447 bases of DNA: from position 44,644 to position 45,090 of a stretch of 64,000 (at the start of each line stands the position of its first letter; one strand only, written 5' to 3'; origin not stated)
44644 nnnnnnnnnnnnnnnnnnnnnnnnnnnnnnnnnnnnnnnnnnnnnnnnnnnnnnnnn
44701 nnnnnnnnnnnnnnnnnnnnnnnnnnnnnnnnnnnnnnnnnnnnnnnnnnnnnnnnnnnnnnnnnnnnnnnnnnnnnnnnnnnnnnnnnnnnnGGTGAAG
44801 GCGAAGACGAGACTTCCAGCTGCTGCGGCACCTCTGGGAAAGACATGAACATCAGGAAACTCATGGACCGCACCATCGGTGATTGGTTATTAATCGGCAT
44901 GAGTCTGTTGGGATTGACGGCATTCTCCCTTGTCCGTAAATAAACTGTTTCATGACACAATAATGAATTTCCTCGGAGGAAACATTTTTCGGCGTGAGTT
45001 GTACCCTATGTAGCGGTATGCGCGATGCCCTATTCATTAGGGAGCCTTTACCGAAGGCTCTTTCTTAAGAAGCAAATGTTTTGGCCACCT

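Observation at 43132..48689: Paralogous pair of secreted hyper-acidic repeat proteins sharing an apparently undescribed C-terminal anchoring/sorting module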

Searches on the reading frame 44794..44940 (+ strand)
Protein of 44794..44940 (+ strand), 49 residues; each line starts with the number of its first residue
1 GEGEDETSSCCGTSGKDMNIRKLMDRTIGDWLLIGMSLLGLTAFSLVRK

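Call 3: search_protein_families(library=ncbifam, proteins=[window:44794-44940:+], max_evalue=10)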
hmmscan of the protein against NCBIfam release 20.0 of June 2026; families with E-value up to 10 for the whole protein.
seq(49 aa): 0 families

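Call 4: search_protein_families(library=pfam, proteins=[window:44794-44940:+], max_evalue=10)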
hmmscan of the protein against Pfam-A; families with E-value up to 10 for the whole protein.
seq(49 aa): 0 families

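Call 10: find_homologous_proteins(query=A2, max_evalue=10)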
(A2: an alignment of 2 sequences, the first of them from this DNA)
Query A2 (2 sequences): 5 candidates shared short words with the query, none scored E <= 10.

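Call 11: find_related_loci(query=A2, collection=genome_contigs, flank=10000)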
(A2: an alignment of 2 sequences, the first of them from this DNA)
Query A2 (44 aa) in genome_contigs; peptide patterns used: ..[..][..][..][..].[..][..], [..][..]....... (x = any residue, [..] = any of these).
87 stretches matched a pattern, but none encodes a relative of the query by tblastn (E <= 1e-3).

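Call 17: find_related_loci(query=A2, collection=metagenome_contigs, flank=10000)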
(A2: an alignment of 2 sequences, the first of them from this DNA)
Query A2 (44 aa) in metagenome_contigs; peptide patterns used: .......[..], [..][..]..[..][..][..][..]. (x = any residue, [..] = any of these).
277 stretches matched a pattern; 11 encode a relative of the query (tblastn E <= 1e-3); 10 distinct loci.
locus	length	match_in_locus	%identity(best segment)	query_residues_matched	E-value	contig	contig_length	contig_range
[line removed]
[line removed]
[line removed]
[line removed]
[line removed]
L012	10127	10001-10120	38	1-40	1e-8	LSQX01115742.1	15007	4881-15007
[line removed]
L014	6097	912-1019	47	5-40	2e-8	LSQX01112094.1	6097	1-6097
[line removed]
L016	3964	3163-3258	47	5-36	3e-5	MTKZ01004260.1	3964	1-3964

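Call 22: find_related_loci(query=A3, collection=genome_contigs, flank=10000)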
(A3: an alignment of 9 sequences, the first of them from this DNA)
Query A3 (46 aa) in genome_contigs; peptide patterns used: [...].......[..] (x = any residue, [..] = any of these).
13 stretches matched a pattern; 1 encode a relative of the query (tblastn E <= 1e-3); 1 distinct loci.
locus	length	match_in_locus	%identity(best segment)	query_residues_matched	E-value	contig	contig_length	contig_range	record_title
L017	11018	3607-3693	48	7-35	7e-6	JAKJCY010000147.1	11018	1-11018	MAG: Candidatus Hydrogenedentota bacterium isolate UR.bin34 NODE_147_length_11018_cov_8.812449, whole genome shotgun seq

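Call 32: search_protein_families(library=pfam, proteins=[L007:4268-5224:+, L011:3840-4388:+, L011:5782-6399:+, L011:6353-8395:+, L011:16783-17838:-, L013:12047-13417:+, L009:8468-10132:+, L013:8618-10132:+, L010:875-2761:+, L016:97-3279:+], max_evalue=0.01)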
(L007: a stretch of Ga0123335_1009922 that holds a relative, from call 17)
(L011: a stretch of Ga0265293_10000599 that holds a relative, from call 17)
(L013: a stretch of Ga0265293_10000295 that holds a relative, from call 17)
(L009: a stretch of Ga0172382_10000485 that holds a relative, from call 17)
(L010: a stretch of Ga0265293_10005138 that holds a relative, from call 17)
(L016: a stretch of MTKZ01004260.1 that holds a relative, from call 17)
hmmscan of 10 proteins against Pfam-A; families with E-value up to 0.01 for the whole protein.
L007:4268-5224:+ (319 aa): 1 family
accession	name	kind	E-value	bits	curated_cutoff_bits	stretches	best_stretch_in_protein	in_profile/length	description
PF01699.29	Na_Ca_ex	-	9.5e-54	181.9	24.9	2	168-307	4-150/151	Sodium/calcium exchanger protein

L011:3840-4388:+ (183 aa): 1 family
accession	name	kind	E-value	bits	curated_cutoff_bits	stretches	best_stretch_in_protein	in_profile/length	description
PF01066.26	CDP-OH_P_transf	-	3.8e-32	112.2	22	1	1-162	1-150/152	CDP-alcohol phosphatidyltransferase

L011:5782-6399:+ (206 aa): 1 family
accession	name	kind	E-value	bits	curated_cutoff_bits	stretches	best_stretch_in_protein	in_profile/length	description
PF02660.20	G3P_acyltransf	-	7.1e-52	176.2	24.1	1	14-188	2-164/164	Glycerol-3-phosphate acyltransferase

L011:6353-8395:+ (681 aa): 4 families
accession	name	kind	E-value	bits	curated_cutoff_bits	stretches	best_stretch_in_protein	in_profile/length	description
PF11028.14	TMEM260-like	-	1e-36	126.9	24.2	1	70-223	1-176/179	Protein O-mannosyl-transferase TMEM260-like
PF13231.12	PMT_2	-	9.8e-06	26.3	26.1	1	91-224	5-135/160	Dolichyl-phosphate-mannose-protein mannosyltransferase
PF13432.12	TPR_16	-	0.0028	18.5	32.7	1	603-657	9-63/65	Tetratricopeptide repeat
PF13428.12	TPR_14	-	0.0098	16.9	23.5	0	634-664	10-40/44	Tetratricopeptide repeat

L011:16783-17838:- (352 aa): 1 family
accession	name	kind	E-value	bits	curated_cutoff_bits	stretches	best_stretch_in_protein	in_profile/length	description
PF01569.27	PAP2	-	2e-09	37.7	27.2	1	170-291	9-128/130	PAP2 superfamily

L013:12047-13417:+ (457 aa): 4 families
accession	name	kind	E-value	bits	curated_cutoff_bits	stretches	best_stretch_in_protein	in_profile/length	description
PF01769.21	MgtE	-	5.4e-31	107.9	27.6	1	321-444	1-124/125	Divalent cation transporter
PF03448.22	MgtE_N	-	2.9e-23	82.8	25.9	1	33-132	3-102/102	MgtE intracellular N domain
PF00571.33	CBS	-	1.3e-11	45.1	24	1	200-253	1-54/57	CBS domain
PF14841.11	FliG_M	-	0.0013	19.4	25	0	78-101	22-45/76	FliG middle domain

L009:8468-10132:+ (555 aa): 5 families
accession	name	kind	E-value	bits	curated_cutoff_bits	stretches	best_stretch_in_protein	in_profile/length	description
PF03793.24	PASTA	-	3.4e-12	46.6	23.2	1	345-407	1-63/64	PASTA domain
PF05048.19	NosD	-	3e-10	40.3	23.6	1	123-244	6-127/212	Periplasmic copper-binding protein (NosD)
PF02415.23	Chlam_PMP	-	4.6e-05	23.7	20.6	0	234-247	1-14/19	Chlamydia polymorphic membrane protein (Chlamydia_PMP) repeat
PF10511.15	Cementoin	-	5.2e-05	23.2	27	1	412-439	1-28/30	Trappin protein transglutaminase binding domain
PF07602.17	DUF1565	-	0.007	16.1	20.3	0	33-141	5-119/257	Protein of unknown function (DUF1565)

L013:8618-10132:+ (505 aa): 4 families
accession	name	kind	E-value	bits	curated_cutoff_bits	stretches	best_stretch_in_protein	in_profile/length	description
PF02415.23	Chlam_PMP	-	7.8e-12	44.6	20.6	0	26-41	1-16/19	Chlamydia polymorphic membrane protein (Chlamydia_PMP) repeat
PF03793.24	PASTA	-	4.1e-10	39.9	23.2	1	248-310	1-63/64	PASTA domain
PF05048.19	NosD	-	5.5e-06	26.4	23.6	1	24-142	46-168/212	Periplasmic copper-binding protein (NosD)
PF10511.15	Cementoin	-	1.7e-05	24.7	27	0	413-439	2-28/30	Trappin protein transglutaminase binding domain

L010:875-2761:+ (629 aa): 1 family
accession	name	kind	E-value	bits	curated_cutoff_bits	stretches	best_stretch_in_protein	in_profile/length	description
PF07581.17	Glug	-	1.1e-37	126.2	20.5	7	197-222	2-28/28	The GLUG motif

L016:97-3279:+ (1061 aa): 3 families
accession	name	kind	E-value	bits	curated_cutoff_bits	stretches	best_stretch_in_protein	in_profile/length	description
PF07581.17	Glug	-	2.7e-20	71.7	20.5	4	788-814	1-28/28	The GLUG motif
PF03793.24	PASTA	-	9.7e-15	54.7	23.2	1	953-1014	1-63/64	PASTA domain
PF17957.7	Big_7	-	0.0011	20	24.1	1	154-208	2-59/70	Bacterial Ig domain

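Call 33: search_protein_representatives(alignment_id=A2)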
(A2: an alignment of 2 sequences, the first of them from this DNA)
Query: 2 sequences, 45 profile positions. Proteins with E-value up to 0.001 (for the whole library): 44; up to 1e-10: 7; up to 1e-30: 0. The best 44 are listed.
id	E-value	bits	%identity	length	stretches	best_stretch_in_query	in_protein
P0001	4.2e-24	99.9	-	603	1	2-45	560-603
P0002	8.1e-18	79.8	-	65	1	2-45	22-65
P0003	2.3e-13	65.5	-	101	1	1-45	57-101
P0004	1.0e-12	63.5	-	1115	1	2-45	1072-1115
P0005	2.0e-12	62.5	-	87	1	2-45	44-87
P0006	4.3e-11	58.3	-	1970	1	3-45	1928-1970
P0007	6.2e-11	57.7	-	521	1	1-42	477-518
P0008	2.1e-10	56.0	-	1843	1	2-45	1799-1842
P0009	4.7e-10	54.9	-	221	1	2-42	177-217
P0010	8.3e-10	54.1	-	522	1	3-42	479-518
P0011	1.1e-09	53.8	-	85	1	1-41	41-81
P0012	1.2e-09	53.6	-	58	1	1-41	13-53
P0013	1.7e-09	53.1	-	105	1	2-44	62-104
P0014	1.8e-09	53.1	-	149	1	2-43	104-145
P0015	1.9e-09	53.0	-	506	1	4-41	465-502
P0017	5.8e-09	51.4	-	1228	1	3-45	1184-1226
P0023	7.1e-08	48.0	-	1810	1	2-44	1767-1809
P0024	1.2e-07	47.3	-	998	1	3-42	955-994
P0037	2.9e-05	39.6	-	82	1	5-34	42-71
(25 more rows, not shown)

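Call 37: list_cluster_members(proteins=[P0001, P0004, P0006, P0007, P0008, P0010, P0015, P0017, P0023, P0024])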
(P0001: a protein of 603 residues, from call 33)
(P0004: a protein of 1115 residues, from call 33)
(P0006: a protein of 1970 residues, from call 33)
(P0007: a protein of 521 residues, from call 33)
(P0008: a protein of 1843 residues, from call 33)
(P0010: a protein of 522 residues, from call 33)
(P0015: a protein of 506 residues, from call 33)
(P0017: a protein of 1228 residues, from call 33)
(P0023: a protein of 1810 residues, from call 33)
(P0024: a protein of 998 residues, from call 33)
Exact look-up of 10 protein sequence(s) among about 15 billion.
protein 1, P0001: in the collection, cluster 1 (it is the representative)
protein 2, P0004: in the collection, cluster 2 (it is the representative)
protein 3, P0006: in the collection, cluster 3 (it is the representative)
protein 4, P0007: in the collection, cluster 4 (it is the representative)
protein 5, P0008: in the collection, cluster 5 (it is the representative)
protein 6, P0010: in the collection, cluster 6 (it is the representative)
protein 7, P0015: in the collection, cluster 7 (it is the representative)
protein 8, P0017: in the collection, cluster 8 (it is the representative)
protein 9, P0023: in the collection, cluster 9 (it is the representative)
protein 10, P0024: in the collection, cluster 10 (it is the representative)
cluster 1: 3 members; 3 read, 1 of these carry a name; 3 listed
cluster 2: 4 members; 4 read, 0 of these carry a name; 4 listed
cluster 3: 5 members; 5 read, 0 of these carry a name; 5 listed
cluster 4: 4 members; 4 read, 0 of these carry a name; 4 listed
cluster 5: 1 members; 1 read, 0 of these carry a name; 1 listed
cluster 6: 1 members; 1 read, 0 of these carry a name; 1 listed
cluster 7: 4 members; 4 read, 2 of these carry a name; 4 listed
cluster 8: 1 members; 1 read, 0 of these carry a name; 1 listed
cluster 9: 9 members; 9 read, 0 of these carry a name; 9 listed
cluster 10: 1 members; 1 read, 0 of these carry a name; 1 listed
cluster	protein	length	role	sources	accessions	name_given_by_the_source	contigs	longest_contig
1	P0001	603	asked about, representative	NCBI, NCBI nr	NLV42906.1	MAG: hypothetical protein GXY07_00225 [Candidatus Hydrogenedentes bacterium] | hypothetical protein [Candidatus Hydrogenedentota bacterium]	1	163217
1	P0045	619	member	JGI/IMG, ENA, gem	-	-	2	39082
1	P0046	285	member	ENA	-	-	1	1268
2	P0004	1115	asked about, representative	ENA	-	-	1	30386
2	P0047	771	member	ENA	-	-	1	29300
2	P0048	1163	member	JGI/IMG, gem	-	-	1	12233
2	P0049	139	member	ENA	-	-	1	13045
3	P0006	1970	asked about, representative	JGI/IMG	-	-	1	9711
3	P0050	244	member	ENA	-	-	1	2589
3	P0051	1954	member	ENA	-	-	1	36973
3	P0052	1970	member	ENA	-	-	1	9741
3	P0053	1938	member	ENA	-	-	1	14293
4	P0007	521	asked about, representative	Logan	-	-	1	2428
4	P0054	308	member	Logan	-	-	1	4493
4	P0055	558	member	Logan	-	-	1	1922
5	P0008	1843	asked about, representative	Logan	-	-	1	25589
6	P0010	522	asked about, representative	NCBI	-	-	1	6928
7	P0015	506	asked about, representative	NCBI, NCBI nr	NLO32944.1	MAG: hypothetical protein GX117_06255 [Candidatus Hydrogenedentes bacterium] | hypothetical protein [Candidatus Hydrogenedentota bacterium]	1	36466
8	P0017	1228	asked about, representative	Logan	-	-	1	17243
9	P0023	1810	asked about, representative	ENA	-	-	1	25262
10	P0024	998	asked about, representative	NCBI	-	-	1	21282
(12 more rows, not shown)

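Call 45: find_encoding_contigs(protein=P0037, flank=10000, max_places=3)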
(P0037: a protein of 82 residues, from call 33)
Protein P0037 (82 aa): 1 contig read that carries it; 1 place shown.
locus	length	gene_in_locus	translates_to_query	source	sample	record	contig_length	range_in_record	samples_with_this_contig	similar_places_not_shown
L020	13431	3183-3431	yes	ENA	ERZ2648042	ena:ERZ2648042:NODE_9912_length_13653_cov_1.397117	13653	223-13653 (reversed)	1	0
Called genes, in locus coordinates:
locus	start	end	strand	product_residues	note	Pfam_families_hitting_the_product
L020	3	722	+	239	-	?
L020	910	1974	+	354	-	-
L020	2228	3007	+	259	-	PF00041:fn3 (weak)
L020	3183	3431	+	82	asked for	-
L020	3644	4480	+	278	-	PF13385:Laminin_G_3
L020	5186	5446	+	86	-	-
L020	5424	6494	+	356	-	-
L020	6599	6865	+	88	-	-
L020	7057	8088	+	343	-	-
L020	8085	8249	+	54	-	-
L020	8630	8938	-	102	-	-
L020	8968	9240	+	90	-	-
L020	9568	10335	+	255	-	PF01648:ACPS (weak)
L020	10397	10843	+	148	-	PF02580:Tyr_Deacylase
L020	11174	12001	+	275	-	PF00266:Aminotran_5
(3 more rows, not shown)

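Call 47: find_encoding_contigs(protein=P0005, flank=10000, max_places=4)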
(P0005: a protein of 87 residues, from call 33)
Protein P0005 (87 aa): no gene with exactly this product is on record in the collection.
